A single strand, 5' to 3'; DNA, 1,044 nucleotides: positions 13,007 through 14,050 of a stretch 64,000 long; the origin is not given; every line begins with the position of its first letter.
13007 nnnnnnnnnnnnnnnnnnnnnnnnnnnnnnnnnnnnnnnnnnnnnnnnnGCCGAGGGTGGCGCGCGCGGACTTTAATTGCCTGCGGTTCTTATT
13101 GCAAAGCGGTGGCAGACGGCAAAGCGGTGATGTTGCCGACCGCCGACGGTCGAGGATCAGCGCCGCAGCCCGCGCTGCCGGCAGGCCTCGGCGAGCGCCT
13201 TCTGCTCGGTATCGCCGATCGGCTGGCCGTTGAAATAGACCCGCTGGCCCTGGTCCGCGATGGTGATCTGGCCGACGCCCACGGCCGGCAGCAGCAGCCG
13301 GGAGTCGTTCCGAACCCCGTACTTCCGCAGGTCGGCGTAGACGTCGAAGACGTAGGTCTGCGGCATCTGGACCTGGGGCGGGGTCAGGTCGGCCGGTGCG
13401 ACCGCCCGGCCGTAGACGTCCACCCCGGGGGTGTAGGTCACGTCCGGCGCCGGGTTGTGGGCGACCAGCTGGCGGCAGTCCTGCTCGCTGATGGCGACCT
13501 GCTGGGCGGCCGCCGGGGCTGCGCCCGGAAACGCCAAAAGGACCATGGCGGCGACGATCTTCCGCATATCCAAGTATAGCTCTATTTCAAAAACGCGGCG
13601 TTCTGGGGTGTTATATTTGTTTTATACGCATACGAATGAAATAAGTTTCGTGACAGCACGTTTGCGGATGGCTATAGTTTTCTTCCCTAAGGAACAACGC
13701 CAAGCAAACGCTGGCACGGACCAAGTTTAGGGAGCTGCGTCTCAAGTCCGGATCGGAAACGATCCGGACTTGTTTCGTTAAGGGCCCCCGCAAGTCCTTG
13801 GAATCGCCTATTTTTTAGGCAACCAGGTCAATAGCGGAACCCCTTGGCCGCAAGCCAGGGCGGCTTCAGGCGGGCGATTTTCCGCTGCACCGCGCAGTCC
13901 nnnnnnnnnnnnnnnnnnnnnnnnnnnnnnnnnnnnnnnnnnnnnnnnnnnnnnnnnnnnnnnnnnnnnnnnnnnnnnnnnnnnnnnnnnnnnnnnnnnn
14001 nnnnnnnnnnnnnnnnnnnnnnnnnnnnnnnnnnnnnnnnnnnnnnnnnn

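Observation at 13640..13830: Candidate trans-acting sRNA in an AT-rich intergenic island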

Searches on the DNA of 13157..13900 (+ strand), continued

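Call 55: search_with_rna_model(model_id=R1, sources=[L019, L020, L021], max_evalue=1, show_alignments=3)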
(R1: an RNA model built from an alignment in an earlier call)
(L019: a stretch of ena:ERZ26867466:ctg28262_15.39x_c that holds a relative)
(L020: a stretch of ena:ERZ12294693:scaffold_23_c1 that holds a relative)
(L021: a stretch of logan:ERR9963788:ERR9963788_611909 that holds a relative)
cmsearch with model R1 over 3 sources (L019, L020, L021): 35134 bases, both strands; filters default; matches with E-value up to 1: 5.
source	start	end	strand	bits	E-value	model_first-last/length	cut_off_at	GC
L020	10580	10688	-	102.5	5.6e-32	1-107/107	no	0.56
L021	896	1004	-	102.5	5.6e-32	1-107/107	no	0.56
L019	7861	7969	-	56.6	1.2e-16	1-107/107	no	0.54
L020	10593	10622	+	20.1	0.00018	65-94/107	no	0.63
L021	909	938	+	20.1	0.00018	65-94/107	no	0.63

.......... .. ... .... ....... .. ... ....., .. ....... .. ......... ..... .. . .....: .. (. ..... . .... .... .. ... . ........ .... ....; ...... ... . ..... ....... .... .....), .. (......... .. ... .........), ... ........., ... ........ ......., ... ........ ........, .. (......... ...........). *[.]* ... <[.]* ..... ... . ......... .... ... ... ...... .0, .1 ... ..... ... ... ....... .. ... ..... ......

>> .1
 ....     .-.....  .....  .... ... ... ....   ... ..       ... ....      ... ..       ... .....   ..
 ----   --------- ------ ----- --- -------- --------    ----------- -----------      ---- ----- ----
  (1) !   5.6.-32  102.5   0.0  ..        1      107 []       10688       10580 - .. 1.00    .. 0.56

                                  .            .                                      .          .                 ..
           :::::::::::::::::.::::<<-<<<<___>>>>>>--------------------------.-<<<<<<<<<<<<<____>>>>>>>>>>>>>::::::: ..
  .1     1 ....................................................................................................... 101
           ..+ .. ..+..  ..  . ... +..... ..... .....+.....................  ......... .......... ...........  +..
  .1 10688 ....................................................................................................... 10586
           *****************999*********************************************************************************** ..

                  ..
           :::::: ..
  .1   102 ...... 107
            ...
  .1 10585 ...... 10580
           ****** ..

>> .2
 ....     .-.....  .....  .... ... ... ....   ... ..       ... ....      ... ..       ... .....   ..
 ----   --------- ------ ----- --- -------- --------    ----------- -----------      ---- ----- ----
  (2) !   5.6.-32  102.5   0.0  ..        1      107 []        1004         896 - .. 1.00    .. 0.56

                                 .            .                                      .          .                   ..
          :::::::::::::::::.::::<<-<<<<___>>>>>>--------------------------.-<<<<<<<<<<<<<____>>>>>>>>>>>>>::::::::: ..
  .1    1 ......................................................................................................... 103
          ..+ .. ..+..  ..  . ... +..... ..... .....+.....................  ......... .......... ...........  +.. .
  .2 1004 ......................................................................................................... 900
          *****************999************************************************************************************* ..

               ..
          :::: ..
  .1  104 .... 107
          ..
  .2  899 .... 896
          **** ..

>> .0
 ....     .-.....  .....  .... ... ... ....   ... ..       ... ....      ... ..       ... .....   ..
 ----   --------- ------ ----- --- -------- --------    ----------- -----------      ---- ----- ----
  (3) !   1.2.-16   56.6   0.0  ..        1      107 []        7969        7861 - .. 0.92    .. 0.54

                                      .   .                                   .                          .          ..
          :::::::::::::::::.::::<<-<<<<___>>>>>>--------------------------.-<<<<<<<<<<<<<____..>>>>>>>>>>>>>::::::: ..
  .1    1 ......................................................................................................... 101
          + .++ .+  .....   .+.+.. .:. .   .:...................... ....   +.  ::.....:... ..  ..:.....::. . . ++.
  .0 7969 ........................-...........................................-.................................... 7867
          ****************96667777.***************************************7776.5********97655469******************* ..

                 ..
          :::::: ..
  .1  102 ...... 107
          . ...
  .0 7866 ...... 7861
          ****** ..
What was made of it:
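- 13716..13741 (+): Core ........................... It is the candidate seed or protein-binding site and contains a GGAG/AGGGA motif. Only the fifth base varies (A or G) among the 12 aligned sequences. L020 is also identical (call 55).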

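Call 59: search_rna_families(sources=[L003, L004, L012, L015, L009, L021], threshold=evalue, max_evalue=10)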
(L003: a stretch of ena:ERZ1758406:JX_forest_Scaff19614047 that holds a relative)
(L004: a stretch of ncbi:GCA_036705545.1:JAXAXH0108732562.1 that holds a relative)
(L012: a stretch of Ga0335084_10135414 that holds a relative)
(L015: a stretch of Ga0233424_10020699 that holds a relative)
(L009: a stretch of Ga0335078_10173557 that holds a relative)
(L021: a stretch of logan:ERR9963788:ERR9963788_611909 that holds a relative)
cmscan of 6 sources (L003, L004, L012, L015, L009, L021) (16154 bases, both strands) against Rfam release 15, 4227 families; matches with E-value up to 10: 12.
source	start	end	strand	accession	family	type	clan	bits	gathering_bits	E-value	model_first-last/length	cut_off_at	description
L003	2108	2157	-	RF01762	whalefall-1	Gene; sRNA;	-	28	37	0.0009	1-56/56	no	Whalefall-1 RNA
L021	903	981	-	RF02346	ar35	Gene; sRNA;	-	23.9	45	0.57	1-144/144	no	Alphaproteobacterial sRNA ar35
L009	1970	2131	+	RF02346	ar35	Gene; sRNA;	-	23.6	45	0.65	1-144/144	no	Alphaproteobacterial sRNA ar35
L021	107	168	-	RF03917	mir-4449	Gene; miRNA;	-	23.2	71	7.9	1-69/69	no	mir-4449 microRNA precursor family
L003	2046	2122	+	RF00671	mir-138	Gene; miRNA;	-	20.5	50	2.7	1-78/78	no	mir-138 microRNA precursor family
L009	195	296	-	RF01736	flg-Rhizobiales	Cis-reg;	-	20.1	55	2.2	1-141/141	no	flg-Rhizobiales RNA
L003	1989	2050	+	RF03526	mir-7177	Gene; miRNA;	-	19.1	86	7.5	1-71/71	no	mir-7177 microRNA precursor family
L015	296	358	+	RF01059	mir-598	Gene; miRNA;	-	19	69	9.2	1-80/80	no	mir-598 microRNA precursor family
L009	352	433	+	RF01274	sR45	Gene; snRNA; snoRNA; CD-box;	-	18.5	40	3.9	1-55/55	no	Small nucleolar RNA sR45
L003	2780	2919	-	RF01754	radC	Cis-reg;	-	18.2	40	8.2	1-149/149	no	radC RNA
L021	1490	1541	+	RF01668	P10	Gene; sRNA;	-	18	37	2.8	1-72/72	no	Pseudomonas sRNA P10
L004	685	793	+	RF01736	flg-Rhizobiales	Cis-reg;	-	17.5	55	8.7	1-141/141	no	flg-Rhizobiales RNA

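Call 65: search_with_rna_model(model_id=R1, sources=[L022], max_evalue=1, filters=off, show_alignments=1)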
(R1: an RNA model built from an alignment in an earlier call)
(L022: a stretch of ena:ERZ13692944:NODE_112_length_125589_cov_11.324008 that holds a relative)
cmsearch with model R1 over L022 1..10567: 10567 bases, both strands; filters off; matches with E-value up to 1: 2.
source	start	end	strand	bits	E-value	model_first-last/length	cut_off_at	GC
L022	5696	5781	-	10.8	0.068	1-107/107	no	0.58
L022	7981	8087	-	7.8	0.71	1-107/107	no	0.69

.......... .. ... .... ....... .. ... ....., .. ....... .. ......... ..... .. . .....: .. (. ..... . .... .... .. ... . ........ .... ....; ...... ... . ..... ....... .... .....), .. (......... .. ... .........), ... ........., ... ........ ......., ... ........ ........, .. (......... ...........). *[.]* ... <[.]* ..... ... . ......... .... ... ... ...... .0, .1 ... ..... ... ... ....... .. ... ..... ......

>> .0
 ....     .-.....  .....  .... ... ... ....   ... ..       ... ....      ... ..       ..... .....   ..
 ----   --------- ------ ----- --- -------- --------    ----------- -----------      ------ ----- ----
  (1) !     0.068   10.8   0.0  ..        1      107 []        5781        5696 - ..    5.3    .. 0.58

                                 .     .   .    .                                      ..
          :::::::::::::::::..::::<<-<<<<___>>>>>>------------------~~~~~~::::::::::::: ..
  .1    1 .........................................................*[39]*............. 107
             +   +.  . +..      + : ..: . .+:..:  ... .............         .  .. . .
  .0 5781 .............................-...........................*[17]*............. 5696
